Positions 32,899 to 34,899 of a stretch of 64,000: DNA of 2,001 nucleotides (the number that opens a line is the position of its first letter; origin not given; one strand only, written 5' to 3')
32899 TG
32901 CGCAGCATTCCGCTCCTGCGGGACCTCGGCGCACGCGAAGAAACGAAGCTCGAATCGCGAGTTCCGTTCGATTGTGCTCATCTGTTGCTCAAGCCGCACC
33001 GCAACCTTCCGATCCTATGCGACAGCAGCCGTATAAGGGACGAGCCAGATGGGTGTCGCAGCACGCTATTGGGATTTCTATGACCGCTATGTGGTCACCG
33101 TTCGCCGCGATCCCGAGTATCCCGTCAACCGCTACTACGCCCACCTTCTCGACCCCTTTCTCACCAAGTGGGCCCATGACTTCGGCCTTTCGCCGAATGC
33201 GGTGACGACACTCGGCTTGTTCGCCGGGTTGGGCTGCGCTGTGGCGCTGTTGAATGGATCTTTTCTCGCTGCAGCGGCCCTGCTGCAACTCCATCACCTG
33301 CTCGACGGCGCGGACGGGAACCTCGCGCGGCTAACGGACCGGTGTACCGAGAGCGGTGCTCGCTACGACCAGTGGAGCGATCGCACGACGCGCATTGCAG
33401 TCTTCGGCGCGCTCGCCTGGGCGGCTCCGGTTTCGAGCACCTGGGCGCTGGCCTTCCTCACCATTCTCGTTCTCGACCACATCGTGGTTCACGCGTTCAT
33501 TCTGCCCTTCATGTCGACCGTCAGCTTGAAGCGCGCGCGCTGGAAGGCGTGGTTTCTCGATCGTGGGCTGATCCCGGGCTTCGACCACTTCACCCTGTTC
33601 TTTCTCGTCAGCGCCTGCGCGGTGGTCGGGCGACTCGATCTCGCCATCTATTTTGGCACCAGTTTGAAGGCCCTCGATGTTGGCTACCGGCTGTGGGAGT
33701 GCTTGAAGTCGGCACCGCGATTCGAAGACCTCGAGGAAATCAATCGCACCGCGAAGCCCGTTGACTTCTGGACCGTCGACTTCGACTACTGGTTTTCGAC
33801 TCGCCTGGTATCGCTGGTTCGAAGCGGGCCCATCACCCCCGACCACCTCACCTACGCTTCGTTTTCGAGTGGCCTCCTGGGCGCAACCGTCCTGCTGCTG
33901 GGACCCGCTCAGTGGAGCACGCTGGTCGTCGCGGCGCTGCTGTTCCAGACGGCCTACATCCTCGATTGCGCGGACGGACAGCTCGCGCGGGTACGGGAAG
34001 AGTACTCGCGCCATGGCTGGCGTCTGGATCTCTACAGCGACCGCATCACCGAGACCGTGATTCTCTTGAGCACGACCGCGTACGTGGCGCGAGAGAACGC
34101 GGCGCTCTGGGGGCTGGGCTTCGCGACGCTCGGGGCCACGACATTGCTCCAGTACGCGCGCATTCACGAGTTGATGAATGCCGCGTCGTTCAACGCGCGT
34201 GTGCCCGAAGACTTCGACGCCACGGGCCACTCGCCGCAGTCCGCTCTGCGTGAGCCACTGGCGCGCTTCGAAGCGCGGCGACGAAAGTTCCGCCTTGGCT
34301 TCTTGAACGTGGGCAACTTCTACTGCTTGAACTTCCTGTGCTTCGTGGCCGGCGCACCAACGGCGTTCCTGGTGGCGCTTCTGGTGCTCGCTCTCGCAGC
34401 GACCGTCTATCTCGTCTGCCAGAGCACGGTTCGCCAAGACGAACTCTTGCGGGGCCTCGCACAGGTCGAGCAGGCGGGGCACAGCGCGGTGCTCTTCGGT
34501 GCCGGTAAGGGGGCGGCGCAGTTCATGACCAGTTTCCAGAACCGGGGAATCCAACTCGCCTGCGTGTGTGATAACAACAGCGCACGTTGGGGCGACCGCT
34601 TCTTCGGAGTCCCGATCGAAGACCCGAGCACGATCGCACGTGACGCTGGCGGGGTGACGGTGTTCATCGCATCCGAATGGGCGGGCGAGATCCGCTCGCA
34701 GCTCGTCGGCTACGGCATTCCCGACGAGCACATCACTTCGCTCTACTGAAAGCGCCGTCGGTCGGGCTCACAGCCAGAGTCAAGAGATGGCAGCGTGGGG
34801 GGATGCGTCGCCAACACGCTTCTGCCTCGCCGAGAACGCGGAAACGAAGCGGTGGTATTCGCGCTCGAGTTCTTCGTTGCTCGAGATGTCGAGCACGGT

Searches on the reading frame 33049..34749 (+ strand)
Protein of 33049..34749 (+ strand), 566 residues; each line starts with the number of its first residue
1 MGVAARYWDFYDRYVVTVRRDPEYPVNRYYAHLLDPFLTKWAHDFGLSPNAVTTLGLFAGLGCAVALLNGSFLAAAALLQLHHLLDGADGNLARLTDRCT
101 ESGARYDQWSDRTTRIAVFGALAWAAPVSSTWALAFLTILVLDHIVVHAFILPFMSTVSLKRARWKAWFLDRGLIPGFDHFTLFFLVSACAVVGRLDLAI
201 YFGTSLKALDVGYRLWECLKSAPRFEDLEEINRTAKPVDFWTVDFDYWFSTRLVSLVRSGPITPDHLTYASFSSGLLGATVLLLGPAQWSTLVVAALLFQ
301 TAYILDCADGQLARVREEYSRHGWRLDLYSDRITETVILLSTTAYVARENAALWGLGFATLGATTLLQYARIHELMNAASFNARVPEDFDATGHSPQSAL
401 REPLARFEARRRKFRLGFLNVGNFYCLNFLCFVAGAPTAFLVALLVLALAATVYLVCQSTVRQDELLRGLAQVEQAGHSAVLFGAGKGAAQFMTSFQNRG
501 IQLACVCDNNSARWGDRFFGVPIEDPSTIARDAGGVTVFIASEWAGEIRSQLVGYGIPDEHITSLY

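Call 85: find_encoding_contigs(protein=window:33049-34749:+, flank=10000, max_places=1)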
Protein window:33049-34749:+ (566 aa): 2 contigs read that carry it; 1 place shown.
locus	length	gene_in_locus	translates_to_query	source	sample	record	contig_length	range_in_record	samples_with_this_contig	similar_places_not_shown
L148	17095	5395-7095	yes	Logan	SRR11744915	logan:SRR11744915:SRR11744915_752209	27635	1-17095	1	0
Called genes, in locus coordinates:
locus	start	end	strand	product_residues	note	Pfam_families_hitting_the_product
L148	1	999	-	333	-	?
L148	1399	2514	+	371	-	PF13489:Methyltransf_23, PF08241:Methyltransf_11 (weak), PF08242:Methyltransf_12, PF13649:Methyltransf_25 (faint)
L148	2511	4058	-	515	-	PF04055:Radical_SAM, PF13186:SPASM (weak)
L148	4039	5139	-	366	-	-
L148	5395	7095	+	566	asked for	PF01066:CDP-OH_P_transf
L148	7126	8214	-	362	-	PF00465:Fe-ADH, PF13685:Fe-ADH_2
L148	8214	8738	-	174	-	PF01467:CTP_transf_like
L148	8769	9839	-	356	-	PF04055:Radical_SAM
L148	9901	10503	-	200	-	PF01209:Ubie_methyltran (weak), PF13489:Methyltransf_23 (weak), PF13649:Methyltransf_25, PF13847:Methyltransf_31, PF08241:Methyltransf_11, PF08242:Methyltransf_12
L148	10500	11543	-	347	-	PF02779:Transket_pyr, PF02780:Transketolase_C, PF17147:PFOR_II (weak)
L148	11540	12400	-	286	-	PF13292:DXP_synthase_N (weak), PF00456:Transketolase_N, PF00676:E1_dh (weak)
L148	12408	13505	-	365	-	PF01636:APH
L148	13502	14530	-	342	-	PF01073:3Beta_HSD, PF01370:Epimerase, PF02719:Polysacc_synt_2 (weak), PF04321:RmlD_sub_bind, PF05368:NmrA (faint), PF13460:NAD_binding_10, PF16363:GDP_Man_Dehyd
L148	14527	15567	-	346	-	PF21570:ArgZ-like_C_2nd (weak)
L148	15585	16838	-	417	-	PF01467:CTP_transf_like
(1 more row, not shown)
